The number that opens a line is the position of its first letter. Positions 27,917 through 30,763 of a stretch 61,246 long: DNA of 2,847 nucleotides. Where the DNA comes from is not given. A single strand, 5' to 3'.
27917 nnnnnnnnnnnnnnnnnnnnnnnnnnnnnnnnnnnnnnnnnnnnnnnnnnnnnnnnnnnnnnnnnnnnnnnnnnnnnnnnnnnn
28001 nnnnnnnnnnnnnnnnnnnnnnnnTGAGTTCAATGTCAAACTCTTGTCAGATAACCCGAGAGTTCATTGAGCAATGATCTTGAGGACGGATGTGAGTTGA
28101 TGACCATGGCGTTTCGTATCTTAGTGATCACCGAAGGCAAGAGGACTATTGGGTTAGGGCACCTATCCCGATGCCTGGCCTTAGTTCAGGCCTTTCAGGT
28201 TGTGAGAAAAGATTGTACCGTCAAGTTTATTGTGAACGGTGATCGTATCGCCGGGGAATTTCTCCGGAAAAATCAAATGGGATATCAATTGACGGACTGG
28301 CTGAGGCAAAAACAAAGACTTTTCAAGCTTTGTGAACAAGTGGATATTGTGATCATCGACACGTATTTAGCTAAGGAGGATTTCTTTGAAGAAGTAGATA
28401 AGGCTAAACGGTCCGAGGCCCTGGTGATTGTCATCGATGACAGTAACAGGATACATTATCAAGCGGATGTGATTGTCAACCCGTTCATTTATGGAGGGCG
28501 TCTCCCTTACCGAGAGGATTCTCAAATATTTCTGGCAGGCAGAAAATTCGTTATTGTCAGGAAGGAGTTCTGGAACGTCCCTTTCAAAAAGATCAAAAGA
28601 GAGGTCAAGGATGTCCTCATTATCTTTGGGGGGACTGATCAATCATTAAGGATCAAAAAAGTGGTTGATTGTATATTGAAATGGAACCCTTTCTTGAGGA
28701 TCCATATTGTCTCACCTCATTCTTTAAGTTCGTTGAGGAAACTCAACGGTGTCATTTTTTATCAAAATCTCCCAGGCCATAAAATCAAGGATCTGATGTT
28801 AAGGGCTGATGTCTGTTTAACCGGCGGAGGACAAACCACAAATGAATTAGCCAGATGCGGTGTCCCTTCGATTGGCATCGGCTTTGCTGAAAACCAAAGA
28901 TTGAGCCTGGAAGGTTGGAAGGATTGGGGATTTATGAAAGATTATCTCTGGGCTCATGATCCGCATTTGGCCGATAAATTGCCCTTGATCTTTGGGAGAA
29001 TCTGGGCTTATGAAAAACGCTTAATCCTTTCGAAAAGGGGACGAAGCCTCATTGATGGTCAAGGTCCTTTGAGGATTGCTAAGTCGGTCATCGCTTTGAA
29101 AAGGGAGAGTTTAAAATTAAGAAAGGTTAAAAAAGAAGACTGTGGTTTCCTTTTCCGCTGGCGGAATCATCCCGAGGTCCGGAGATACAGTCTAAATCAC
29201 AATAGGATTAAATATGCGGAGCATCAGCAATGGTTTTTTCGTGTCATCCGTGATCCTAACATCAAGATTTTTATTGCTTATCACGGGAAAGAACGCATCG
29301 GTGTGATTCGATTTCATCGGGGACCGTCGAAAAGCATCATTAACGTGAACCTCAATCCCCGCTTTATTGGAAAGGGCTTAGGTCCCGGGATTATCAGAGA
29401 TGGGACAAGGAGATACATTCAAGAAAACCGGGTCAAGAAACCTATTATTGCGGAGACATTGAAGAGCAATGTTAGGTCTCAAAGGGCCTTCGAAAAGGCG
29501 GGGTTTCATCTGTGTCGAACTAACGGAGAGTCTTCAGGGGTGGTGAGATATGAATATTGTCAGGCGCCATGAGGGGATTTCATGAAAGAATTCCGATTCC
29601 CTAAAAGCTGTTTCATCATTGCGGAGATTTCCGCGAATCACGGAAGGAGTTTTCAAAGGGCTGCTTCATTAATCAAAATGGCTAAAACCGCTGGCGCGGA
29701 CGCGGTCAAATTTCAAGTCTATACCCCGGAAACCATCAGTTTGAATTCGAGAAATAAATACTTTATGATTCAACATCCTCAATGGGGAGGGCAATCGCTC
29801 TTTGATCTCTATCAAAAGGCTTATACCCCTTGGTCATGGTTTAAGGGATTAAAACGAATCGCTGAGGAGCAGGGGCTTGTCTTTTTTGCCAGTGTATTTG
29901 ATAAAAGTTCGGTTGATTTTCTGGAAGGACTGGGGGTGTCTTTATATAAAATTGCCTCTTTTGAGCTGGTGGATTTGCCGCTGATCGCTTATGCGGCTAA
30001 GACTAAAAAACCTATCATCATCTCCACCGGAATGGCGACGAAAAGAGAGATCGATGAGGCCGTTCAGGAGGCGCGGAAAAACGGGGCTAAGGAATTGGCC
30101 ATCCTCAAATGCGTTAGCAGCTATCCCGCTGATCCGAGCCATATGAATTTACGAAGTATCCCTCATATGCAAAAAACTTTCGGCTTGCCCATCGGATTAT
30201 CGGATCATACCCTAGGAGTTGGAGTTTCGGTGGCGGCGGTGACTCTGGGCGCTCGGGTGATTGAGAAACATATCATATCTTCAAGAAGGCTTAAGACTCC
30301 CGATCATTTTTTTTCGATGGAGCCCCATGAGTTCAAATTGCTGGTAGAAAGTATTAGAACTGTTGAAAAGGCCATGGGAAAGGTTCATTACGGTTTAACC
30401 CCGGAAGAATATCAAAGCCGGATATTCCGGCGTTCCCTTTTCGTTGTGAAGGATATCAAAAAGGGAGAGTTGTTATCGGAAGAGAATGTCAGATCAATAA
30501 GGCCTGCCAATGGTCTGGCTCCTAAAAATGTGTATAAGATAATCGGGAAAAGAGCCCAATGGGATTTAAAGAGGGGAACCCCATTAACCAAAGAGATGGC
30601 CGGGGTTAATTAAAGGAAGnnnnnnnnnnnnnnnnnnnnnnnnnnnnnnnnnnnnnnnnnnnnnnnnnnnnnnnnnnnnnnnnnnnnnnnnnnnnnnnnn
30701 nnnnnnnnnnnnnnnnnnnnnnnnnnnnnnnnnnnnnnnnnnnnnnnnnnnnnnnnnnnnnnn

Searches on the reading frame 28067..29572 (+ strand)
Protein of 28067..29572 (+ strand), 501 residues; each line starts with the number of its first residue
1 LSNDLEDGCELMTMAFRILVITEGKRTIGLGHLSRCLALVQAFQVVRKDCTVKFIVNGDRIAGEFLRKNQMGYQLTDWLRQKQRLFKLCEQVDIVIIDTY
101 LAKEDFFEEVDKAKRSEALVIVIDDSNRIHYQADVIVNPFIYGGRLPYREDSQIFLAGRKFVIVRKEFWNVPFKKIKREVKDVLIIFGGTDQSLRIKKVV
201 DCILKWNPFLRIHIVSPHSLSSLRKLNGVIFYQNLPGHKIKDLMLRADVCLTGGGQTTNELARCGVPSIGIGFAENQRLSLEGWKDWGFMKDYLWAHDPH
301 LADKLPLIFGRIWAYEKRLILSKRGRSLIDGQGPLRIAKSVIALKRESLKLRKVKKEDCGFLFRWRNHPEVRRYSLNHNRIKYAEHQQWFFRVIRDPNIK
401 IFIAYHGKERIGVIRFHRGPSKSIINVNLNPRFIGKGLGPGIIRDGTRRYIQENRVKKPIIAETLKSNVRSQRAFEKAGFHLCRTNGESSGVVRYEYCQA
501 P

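Call 8: search_protein_families(library=pfam, proteins=[window:28067-29572:+], max_evalue=0.001)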
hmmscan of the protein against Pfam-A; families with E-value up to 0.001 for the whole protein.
window:28067-29572:+ (501 aa): 4 families
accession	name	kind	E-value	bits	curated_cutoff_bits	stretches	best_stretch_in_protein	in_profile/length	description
PF13302.13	Acetyltransf_3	-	5.4e-13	50.2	25.4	1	349-481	2-138/138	Acetyltransferase (GNAT) domain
PF00583.31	Acetyltransf_1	-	7.3e-07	29.9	20.7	1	377-480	15-116/116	Acetyltransferase (GNAT) family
PF13673.13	Acetyltransf_10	-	1.1e-05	25.8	23.6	1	392-492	24-119/128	Acetyltransferase (GNAT) domain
PF13523.12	Acetyltransf_8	-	7e-05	22.9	27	0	431-482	89-139/145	Acetyltransferase (GNAT) domain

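Call 78: search_protein_families(library=ncbifam, proteins=[window:28067-29572:+], max_evalue=1e-10)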
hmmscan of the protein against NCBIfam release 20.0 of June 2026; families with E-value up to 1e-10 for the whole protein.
window:28067-29572:+ (501 aa): 2 families
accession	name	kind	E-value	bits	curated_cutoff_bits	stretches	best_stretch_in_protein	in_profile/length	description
TIGR03590.1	PseG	equivalog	1.7e-35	123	153.55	1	17-278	2-274/280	UDP-2,4-diacetamido-2,4,6-trideoxy-beta-L-altropyranose hydrolase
TIGR03585.1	PseH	equivalog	6.4e-14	52.3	93.1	1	351-483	3-136/156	UDP-4-amino-4,6-dideoxy-N-acetyl-beta-L-altrosamine N-acetyltransferase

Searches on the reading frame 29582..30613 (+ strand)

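Call 8: search_protein_families(library=pfam, proteins=[window:29582-30613:+], max_evalue=0.001)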
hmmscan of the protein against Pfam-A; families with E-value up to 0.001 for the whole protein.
window:29582-30613:+ (343 aa): 2 families
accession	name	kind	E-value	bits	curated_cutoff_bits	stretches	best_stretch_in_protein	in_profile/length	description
PF03102.20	NeuB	-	1.8e-89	299.8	22.1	1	30-269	1-240/241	NeuB family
PF08666.17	SAF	-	1.4e-11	45.2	21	1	283-339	1-61/63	SAF domain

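Call 78: search_protein_families(library=ncbifam, proteins=[window:29582-30613:+], max_evalue=1e-10)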
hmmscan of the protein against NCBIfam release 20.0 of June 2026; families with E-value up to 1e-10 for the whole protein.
window:29582-30613:+ (343 aa): 2 families
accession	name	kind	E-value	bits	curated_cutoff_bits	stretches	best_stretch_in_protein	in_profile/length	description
TIGR03586.1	PseI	equivalog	1.1e-135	452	340.25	1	10-335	2-327/327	pseudaminic acid synthase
TIGR03569.1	NeuB_NnaB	equivalog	2.3e-92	309.6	399.65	1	10-333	1-327/329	N-acetylneuraminate synthase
